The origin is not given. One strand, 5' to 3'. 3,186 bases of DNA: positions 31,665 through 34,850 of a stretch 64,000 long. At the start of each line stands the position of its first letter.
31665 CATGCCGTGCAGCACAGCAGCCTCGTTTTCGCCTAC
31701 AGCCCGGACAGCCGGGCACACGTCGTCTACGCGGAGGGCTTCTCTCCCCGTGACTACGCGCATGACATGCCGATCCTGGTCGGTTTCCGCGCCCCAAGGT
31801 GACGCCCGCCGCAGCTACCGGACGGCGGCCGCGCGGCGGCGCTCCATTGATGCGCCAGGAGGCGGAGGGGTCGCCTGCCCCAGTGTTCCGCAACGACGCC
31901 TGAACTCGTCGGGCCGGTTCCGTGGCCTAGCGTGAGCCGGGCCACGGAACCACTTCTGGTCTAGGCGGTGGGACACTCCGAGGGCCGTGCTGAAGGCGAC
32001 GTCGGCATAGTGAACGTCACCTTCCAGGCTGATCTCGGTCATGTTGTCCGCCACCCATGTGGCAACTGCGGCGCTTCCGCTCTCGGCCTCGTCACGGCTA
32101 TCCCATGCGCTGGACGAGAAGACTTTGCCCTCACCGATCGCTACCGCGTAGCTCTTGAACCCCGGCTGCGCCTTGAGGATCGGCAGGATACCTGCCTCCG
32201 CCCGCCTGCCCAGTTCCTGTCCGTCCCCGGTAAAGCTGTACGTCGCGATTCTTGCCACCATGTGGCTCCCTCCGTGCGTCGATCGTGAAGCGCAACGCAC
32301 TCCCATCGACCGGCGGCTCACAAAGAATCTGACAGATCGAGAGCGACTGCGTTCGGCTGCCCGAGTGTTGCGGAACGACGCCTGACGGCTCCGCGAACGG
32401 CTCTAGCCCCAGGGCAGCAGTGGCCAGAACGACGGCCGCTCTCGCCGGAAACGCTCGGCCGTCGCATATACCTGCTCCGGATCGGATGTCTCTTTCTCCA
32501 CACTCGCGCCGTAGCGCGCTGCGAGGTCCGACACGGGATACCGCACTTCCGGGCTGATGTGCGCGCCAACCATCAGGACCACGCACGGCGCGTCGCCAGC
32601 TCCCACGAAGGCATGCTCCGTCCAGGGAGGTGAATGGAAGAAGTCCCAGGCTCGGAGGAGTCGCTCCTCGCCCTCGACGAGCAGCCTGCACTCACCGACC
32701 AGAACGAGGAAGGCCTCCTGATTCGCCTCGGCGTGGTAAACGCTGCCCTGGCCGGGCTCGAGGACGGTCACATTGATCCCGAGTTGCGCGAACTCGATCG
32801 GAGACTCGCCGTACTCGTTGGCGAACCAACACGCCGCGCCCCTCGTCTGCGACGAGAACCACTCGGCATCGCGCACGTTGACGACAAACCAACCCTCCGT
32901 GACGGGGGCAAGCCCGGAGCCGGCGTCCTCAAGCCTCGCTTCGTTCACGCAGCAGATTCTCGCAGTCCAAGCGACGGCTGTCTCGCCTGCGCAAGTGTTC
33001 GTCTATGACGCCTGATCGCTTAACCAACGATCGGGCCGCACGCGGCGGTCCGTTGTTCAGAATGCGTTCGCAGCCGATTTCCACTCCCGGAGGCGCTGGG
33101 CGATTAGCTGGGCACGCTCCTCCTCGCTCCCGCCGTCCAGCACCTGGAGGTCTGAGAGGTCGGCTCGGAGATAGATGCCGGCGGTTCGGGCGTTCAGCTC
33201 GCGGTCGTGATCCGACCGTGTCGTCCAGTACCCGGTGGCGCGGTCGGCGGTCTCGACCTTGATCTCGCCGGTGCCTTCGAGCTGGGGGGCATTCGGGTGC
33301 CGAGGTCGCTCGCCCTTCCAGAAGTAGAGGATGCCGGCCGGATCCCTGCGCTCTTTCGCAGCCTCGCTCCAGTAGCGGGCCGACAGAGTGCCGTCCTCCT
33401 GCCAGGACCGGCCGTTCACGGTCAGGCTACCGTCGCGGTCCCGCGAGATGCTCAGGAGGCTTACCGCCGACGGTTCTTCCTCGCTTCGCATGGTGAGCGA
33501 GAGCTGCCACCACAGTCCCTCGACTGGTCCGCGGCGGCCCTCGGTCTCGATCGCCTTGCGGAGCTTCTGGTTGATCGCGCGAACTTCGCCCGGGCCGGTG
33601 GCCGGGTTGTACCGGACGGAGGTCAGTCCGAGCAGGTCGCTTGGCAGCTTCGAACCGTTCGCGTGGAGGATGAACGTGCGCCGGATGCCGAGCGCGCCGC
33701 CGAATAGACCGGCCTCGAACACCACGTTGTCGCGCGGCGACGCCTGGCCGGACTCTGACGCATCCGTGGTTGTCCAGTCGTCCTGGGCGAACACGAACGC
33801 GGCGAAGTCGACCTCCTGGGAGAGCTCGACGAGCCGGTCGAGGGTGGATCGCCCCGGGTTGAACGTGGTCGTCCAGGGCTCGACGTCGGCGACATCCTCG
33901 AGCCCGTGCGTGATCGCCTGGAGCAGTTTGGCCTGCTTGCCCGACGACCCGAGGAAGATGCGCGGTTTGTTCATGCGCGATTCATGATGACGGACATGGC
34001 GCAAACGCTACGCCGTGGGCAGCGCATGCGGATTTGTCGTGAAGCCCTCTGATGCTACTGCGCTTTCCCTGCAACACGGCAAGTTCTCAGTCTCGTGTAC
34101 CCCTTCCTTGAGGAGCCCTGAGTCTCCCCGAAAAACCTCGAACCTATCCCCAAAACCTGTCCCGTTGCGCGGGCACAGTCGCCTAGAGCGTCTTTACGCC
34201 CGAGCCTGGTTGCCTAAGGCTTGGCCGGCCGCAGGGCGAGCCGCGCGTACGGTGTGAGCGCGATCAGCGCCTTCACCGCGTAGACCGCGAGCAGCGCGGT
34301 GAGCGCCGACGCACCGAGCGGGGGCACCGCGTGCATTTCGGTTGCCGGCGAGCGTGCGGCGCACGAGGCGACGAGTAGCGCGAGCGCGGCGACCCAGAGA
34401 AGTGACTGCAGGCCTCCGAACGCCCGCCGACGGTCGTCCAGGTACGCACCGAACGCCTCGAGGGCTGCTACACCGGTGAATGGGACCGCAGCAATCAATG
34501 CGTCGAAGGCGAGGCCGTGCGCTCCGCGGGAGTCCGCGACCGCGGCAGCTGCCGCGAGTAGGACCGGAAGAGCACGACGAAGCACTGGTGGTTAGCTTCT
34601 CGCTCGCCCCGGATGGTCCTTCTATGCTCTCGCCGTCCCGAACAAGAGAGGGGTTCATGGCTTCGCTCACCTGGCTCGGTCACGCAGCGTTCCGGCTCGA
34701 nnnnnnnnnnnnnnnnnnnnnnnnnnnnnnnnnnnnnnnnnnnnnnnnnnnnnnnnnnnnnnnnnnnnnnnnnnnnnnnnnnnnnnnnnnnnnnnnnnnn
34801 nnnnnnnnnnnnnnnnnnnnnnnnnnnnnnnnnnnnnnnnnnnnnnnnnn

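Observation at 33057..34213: Orphan TIR-like (Cap12/PycTIR-type) effector fused to an unrecognised C-terminal domain, behind the least GC-rich leader in the window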

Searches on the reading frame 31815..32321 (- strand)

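Call 63: search_protein_families(library=pfam, proteins=[window:31815-32321:-], max_evalue=10)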
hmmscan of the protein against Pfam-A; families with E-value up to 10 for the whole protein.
window:31815-32321:- (168 aa): 1 family
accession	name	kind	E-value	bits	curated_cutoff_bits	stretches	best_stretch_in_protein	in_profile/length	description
PF03992.22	ABM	-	0.11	13.2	23.1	1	22-79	2-63/78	Antibiotic biosynthesis monooxygenase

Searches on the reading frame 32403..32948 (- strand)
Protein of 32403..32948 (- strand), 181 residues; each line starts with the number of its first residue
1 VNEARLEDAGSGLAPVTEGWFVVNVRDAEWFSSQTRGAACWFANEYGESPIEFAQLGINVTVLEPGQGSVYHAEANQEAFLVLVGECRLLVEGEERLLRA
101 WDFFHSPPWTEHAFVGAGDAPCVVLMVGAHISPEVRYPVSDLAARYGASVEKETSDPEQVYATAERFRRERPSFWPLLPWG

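Call 63: search_protein_families(library=pfam, proteins=[window:32403-32948:-], max_evalue=10)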
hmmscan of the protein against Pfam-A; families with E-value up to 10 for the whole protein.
window:32403-32948:- (181 aa): 4 families
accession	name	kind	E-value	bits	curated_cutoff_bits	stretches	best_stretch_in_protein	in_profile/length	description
PF07883.17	Cupin_2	-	3e-13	49.7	27.2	1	60-127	2-69/70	Cupin domain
PF05899.18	Cupin_3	-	0.0012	18.9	23.5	1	64-111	15-61/74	EutQ-like cupin domain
PF16867.11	DMSP_lyase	-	0.11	12.6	27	1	56-124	95-162/162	Dimethlysulfonioproprionate lyase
PF20605.4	Antitox_RHH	-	0.13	12.9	27.2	1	126-151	6-31/50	Antitoxin-like ribbon-helix-helix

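Call 104: search_protein_families(library=padloc, proteins=[window:32403-32948:-], max_evalue=1)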
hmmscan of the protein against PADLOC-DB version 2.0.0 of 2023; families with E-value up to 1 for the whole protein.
window:32403-32948:- (181 aa): 0 families

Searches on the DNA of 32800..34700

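Call 40: search_rna_families(source=window, start=32800, end=34700, threshold=evalue, max_evalue=1)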
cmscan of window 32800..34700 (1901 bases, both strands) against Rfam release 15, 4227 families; matches with E-value up to 1: 0.
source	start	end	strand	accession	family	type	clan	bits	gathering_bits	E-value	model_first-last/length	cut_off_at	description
